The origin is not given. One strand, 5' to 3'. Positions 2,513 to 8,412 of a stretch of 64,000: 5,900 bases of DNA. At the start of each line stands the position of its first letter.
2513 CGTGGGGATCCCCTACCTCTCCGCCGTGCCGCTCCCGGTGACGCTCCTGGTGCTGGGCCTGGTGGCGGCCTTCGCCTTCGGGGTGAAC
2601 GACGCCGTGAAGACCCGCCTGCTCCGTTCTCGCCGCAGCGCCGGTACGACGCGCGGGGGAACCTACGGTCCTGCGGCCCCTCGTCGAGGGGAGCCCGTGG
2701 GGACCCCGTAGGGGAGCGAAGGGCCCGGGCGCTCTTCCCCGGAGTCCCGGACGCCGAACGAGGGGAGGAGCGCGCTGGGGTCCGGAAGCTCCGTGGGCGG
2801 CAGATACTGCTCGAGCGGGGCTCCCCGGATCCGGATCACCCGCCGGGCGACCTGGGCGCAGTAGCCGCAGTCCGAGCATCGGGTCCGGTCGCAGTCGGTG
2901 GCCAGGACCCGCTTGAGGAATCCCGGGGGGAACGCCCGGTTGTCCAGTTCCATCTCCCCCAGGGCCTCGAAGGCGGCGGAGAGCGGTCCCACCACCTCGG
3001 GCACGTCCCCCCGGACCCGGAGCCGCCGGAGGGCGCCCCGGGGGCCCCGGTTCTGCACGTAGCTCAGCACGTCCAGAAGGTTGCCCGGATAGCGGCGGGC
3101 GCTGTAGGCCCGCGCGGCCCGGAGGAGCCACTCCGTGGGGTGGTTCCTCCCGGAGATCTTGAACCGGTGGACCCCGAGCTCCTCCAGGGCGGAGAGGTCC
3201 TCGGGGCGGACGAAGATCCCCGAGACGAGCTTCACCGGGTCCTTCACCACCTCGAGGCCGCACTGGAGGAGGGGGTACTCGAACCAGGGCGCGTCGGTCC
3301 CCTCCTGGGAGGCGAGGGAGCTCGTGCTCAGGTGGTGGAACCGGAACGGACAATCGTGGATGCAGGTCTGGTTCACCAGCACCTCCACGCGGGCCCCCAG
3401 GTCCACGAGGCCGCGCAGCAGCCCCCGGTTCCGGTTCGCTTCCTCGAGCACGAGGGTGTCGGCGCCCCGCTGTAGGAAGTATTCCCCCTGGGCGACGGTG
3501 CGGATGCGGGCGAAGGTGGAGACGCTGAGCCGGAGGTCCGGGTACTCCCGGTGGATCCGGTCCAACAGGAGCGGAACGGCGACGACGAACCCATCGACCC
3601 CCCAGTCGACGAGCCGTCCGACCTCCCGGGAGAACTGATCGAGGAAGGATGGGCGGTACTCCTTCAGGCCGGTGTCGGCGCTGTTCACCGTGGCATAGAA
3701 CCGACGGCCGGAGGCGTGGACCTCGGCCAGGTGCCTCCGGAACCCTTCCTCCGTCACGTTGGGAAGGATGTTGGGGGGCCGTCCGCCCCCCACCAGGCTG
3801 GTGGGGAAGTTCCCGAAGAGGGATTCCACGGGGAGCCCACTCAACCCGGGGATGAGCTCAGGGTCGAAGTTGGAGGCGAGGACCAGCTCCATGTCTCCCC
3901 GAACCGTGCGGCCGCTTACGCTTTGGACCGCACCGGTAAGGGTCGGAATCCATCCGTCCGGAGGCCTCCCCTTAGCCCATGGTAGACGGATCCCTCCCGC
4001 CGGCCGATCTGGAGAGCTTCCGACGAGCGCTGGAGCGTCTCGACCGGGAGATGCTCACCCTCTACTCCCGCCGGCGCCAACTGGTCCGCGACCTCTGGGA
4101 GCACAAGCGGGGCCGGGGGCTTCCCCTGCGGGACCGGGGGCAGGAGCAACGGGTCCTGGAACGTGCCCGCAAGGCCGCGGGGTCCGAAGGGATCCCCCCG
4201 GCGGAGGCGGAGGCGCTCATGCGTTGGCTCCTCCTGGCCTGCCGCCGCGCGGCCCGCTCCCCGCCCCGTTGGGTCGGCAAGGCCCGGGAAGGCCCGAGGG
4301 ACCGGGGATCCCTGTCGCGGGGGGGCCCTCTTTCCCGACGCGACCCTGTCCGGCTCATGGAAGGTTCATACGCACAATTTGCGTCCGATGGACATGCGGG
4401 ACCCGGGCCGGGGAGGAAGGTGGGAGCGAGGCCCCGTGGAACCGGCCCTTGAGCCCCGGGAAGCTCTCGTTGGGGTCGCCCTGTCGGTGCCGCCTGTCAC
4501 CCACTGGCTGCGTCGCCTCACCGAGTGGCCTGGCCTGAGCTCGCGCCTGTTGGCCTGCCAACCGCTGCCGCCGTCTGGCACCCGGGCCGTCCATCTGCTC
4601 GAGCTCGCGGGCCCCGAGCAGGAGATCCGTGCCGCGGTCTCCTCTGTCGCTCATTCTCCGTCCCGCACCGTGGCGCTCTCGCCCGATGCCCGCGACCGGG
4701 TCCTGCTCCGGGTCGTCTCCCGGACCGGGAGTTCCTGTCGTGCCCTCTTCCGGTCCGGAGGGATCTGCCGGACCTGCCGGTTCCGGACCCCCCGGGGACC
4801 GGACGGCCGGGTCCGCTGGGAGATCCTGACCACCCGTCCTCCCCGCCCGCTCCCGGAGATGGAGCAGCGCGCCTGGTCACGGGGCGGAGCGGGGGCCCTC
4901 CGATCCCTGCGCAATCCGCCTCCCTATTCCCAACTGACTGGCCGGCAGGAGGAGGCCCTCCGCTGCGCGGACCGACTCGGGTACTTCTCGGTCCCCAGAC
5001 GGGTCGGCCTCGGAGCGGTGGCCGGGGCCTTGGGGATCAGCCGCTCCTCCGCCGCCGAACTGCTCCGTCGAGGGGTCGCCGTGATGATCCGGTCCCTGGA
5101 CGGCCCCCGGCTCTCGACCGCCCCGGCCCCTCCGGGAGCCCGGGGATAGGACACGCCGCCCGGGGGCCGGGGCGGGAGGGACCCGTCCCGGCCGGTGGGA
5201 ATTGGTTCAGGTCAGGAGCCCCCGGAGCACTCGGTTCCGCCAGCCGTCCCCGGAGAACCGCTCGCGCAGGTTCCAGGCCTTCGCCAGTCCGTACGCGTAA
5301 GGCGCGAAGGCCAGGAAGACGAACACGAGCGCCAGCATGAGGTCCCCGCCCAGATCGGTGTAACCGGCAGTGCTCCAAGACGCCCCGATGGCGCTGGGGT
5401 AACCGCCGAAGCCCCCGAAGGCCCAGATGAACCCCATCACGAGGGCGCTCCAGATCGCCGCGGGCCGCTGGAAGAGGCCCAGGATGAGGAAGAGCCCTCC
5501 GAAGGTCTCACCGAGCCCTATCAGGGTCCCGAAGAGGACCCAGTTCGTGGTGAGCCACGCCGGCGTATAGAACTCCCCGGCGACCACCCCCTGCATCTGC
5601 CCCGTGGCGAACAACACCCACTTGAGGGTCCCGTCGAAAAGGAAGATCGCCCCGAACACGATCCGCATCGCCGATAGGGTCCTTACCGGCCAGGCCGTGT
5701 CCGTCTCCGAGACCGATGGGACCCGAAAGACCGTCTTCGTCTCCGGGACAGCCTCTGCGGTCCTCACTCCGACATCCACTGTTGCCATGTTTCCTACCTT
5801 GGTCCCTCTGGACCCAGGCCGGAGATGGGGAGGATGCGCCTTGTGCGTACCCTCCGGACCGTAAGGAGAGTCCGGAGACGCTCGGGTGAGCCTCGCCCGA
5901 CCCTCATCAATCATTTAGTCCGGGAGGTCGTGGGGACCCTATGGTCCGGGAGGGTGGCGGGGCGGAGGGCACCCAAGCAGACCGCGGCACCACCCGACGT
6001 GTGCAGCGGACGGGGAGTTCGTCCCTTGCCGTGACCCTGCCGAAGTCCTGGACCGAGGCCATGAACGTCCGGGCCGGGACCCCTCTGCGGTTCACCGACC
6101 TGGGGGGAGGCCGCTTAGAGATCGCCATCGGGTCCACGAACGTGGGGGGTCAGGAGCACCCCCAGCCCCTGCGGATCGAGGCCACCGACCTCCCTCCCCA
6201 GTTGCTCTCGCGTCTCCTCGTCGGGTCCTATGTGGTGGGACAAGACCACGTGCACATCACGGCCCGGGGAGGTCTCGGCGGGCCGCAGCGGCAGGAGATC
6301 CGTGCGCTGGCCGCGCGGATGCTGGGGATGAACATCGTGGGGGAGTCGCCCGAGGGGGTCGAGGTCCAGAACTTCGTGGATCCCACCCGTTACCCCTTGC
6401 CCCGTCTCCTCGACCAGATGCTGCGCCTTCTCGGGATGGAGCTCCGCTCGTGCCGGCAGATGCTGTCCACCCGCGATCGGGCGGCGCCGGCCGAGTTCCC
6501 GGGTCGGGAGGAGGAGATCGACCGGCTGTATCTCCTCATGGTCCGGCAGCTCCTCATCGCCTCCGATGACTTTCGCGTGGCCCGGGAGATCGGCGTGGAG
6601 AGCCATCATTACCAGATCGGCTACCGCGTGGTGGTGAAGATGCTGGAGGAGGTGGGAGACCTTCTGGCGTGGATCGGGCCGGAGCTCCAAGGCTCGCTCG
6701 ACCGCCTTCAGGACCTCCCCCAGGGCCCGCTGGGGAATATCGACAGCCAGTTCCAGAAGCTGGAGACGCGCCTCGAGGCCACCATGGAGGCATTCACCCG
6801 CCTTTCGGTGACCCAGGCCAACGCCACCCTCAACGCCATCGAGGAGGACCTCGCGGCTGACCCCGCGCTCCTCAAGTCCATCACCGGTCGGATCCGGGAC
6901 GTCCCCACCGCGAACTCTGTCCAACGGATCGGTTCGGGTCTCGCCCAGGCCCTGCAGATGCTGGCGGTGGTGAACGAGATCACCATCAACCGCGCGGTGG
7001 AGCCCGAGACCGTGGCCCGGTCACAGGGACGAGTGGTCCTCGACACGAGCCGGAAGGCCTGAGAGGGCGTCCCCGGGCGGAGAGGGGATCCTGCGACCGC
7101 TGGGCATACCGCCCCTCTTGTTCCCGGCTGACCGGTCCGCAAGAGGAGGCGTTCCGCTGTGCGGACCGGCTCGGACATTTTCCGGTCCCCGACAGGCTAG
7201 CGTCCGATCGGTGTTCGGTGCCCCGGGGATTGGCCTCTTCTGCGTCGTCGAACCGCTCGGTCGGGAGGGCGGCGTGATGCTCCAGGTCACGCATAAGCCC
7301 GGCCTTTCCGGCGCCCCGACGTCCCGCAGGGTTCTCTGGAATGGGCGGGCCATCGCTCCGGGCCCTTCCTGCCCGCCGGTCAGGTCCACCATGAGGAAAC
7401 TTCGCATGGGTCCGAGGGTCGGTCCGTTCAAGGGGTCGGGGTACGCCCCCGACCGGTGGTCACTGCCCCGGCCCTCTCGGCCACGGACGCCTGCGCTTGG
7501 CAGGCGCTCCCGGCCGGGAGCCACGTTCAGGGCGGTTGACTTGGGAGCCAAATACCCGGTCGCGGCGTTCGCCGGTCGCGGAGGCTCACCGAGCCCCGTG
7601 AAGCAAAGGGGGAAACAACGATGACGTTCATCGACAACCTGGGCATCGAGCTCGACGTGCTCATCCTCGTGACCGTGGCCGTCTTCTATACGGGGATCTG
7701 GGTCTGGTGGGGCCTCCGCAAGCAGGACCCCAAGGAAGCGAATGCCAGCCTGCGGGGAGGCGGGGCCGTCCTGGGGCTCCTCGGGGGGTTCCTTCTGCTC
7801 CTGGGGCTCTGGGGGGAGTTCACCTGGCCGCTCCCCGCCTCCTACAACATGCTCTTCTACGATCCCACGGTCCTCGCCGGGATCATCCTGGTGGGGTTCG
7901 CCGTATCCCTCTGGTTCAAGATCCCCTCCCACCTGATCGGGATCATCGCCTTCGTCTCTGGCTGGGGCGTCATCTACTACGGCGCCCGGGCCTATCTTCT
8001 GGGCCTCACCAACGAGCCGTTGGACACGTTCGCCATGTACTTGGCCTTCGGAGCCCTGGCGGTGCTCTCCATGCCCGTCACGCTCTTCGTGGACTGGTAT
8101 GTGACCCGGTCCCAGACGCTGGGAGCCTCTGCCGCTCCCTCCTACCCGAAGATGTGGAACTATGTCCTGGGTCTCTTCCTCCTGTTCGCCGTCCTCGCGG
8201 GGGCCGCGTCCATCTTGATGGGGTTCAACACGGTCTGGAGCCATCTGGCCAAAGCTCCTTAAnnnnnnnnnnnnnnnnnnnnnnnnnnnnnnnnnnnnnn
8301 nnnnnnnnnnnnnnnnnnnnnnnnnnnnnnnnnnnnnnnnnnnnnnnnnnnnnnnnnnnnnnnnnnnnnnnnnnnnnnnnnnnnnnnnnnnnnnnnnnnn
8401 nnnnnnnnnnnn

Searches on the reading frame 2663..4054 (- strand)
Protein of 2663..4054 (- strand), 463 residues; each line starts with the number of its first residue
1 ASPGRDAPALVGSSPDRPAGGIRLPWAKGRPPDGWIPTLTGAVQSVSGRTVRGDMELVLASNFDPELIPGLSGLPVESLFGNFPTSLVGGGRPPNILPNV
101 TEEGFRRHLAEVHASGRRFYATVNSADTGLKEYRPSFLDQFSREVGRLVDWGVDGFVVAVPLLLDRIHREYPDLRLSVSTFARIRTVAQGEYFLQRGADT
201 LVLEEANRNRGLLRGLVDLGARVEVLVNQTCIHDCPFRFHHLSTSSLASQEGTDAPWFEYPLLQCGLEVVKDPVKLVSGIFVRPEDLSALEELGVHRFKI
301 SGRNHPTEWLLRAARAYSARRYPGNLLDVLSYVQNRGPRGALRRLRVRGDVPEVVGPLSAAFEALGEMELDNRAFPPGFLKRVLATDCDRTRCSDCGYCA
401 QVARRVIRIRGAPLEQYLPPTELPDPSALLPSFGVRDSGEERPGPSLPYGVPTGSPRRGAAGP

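Call 40: search_protein_families(library=pfam, proteins=[window:2663-4054:-], max_evalue=0.001)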
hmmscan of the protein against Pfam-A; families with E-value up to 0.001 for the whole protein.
window:2663-4054:- (463 aa): 1 family
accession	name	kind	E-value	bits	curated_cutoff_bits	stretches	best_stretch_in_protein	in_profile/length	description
PF01136.24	Peptidase_U32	-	2.1e-09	37.5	22.4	1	139-203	2-66/233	Peptidase family U32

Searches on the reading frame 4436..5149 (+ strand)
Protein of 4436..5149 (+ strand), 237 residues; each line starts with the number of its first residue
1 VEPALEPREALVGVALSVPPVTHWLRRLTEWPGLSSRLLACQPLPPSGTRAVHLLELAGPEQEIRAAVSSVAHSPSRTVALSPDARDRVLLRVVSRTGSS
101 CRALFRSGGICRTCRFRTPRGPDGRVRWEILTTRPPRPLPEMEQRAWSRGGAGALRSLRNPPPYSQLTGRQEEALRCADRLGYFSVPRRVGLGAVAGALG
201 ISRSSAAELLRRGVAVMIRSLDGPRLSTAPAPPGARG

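Call 53: search_protein_families(library=pfam, proteins=[window:4436-5149:+], max_evalue=5)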
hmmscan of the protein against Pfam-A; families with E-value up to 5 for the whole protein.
window:4436-5149:+ (237 aa): 3 families
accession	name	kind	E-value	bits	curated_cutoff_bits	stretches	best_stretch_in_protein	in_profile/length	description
PF04967.18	HTH_10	-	9.3e-13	48.2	23.1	1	167-212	1-46/53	HTH DNA binding domain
PF24752.1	DUF7697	-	0.023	15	27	1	194-221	16-43/52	Family of unknown function (DUF7697)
PF09339.16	HTH_IclR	-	0.13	12.5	22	1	187-211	16-40/52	IclR helix-turn-helix domain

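Call 58: find_homologous_proteins(query=window:4436-5149:+, max_evalue=1e-10)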
Query window:4436-5149:+ (237 aa): 8 proteins with E <= 1e-10 among 8000 candidates.
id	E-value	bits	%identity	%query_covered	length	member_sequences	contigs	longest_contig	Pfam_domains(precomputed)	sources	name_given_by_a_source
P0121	1.7e-147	508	100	100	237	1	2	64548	PF04967.19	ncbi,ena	-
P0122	8.0e-126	437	87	100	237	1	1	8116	PF04967.19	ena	-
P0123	1.2e-120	420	84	100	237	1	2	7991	PF04967.19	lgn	-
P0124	9.2e-106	371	79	97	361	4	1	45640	PF04967.19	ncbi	-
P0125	7.5e-89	316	71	94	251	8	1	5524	PF04967.19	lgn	-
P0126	3.4e-82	294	67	96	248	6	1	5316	PF04967.19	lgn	-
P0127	6.3e-32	129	42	92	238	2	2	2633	PF04967.19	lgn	-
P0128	5.1e-26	110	37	88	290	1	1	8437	PF04967.19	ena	-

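Call 59: find_encoding_contigs(protein=P0124, flank=4000, max_places=1)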
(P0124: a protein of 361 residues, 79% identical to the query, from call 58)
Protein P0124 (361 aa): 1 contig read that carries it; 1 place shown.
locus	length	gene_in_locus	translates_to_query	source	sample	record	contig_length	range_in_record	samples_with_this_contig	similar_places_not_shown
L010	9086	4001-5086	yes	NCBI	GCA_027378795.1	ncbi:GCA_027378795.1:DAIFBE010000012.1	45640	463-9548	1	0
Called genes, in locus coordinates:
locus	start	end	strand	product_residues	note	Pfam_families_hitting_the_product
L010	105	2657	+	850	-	PF00690:Cation_ATPase_N, PF00122:E1-E2_ATPase, PF00702:Hydrolase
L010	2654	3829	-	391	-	PF01136:Peptidase_U32 (weak)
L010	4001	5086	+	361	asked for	PF04967:HTH_10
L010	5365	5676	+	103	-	-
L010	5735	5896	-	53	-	-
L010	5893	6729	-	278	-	PF13546:DDE_5 (weak)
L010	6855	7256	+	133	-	PF00903:Glyoxalase, PF13669:Glyoxalase_4, PF18029:Glyoxalase_6 (weak)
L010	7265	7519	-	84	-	PF13276:HTH_21 (weak)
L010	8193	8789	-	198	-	PF01583:APS_kinase, PF13671:AAA_33 (weak)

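Call 60: find_encoding_contigs(protein=P0126, flank=4000, max_places=1)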
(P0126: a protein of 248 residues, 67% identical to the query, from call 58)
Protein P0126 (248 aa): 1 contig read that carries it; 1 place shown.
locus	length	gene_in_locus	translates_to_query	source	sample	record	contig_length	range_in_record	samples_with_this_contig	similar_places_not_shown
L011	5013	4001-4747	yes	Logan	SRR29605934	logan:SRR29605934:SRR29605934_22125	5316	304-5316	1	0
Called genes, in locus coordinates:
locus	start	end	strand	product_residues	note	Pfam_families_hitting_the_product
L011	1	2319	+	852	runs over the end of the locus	PF00690:Cation_ATPase_N, PF00122:E1-E2_ATPase, PF00702:Hydrolase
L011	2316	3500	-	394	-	PF01136:Peptidase_U32 (weak)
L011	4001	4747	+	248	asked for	PF04967:HTH_10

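Call 61: find_encoding_contigs(protein=P0121, flank=500, max_places=2)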
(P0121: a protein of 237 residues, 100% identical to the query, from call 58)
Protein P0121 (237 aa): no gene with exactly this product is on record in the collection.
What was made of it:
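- Tried and rejected: Failed (call 61).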

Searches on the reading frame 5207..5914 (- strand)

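Call 40: search_protein_families(library=pfam, proteins=[window:5207-5914:-], max_evalue=0.001)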
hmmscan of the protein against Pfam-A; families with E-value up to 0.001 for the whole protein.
window:5207-5914:- (235 aa): 1 family
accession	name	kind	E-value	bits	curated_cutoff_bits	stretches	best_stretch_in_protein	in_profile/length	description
PF07681.17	DoxX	-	4.1e-08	34.2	23.6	1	81-165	3-81/85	DoxX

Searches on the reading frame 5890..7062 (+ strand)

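Call 40: search_protein_families(library=pfam, proteins=[window:5890-7062:+], max_evalue=0.001)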
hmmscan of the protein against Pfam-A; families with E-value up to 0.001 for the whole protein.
window:5890-7062:+ (390 aa): 1 family
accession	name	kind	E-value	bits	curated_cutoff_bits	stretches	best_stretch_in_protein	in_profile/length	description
PF04014.23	MazE_antitoxin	-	1.1e-07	32.1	24.7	1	39-78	1-40/48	Antidote-toxin recognition MazE, bacterial antitoxin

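Call 53: search_protein_families(library=pfam, proteins=[window:5890-7062:+], max_evalue=5)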
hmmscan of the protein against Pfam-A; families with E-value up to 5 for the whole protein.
window:5890-7062:+ (390 aa): 3 families
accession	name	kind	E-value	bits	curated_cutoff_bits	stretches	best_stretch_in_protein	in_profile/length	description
PF04014.23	MazE_antitoxin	-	1.1e-07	32.1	24.7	1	39-78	1-40/48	Antidote-toxin recognition MazE, bacterial antitoxin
PF01895.24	PhoU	-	0.0078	17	23.5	1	175-259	2-82/89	PhoU domain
PF05524.18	PEP-utilisers_N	-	0.15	12.7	24.4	1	283-357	32-112/121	PEP-utilising enzyme, N-terminal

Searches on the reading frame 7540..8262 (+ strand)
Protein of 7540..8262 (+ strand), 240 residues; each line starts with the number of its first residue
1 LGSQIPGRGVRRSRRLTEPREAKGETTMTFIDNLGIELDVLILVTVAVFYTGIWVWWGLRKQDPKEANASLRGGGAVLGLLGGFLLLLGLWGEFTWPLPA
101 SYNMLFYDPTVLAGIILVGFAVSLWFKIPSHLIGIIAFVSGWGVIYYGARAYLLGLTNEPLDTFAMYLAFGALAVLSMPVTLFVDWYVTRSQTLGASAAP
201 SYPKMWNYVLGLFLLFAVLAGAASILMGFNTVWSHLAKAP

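Call 40: search_protein_families(library=pfam, proteins=[window:7540-8262:+], max_evalue=0.001)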
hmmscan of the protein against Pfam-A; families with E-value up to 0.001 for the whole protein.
window:7540-8262:+ (240 aa): 1 family
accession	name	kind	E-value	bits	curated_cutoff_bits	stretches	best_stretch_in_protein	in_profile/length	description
PF06168.16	DUF981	-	3.5e-36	125.4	29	1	28-237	1-185/186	Protein of unknown function (DUF981)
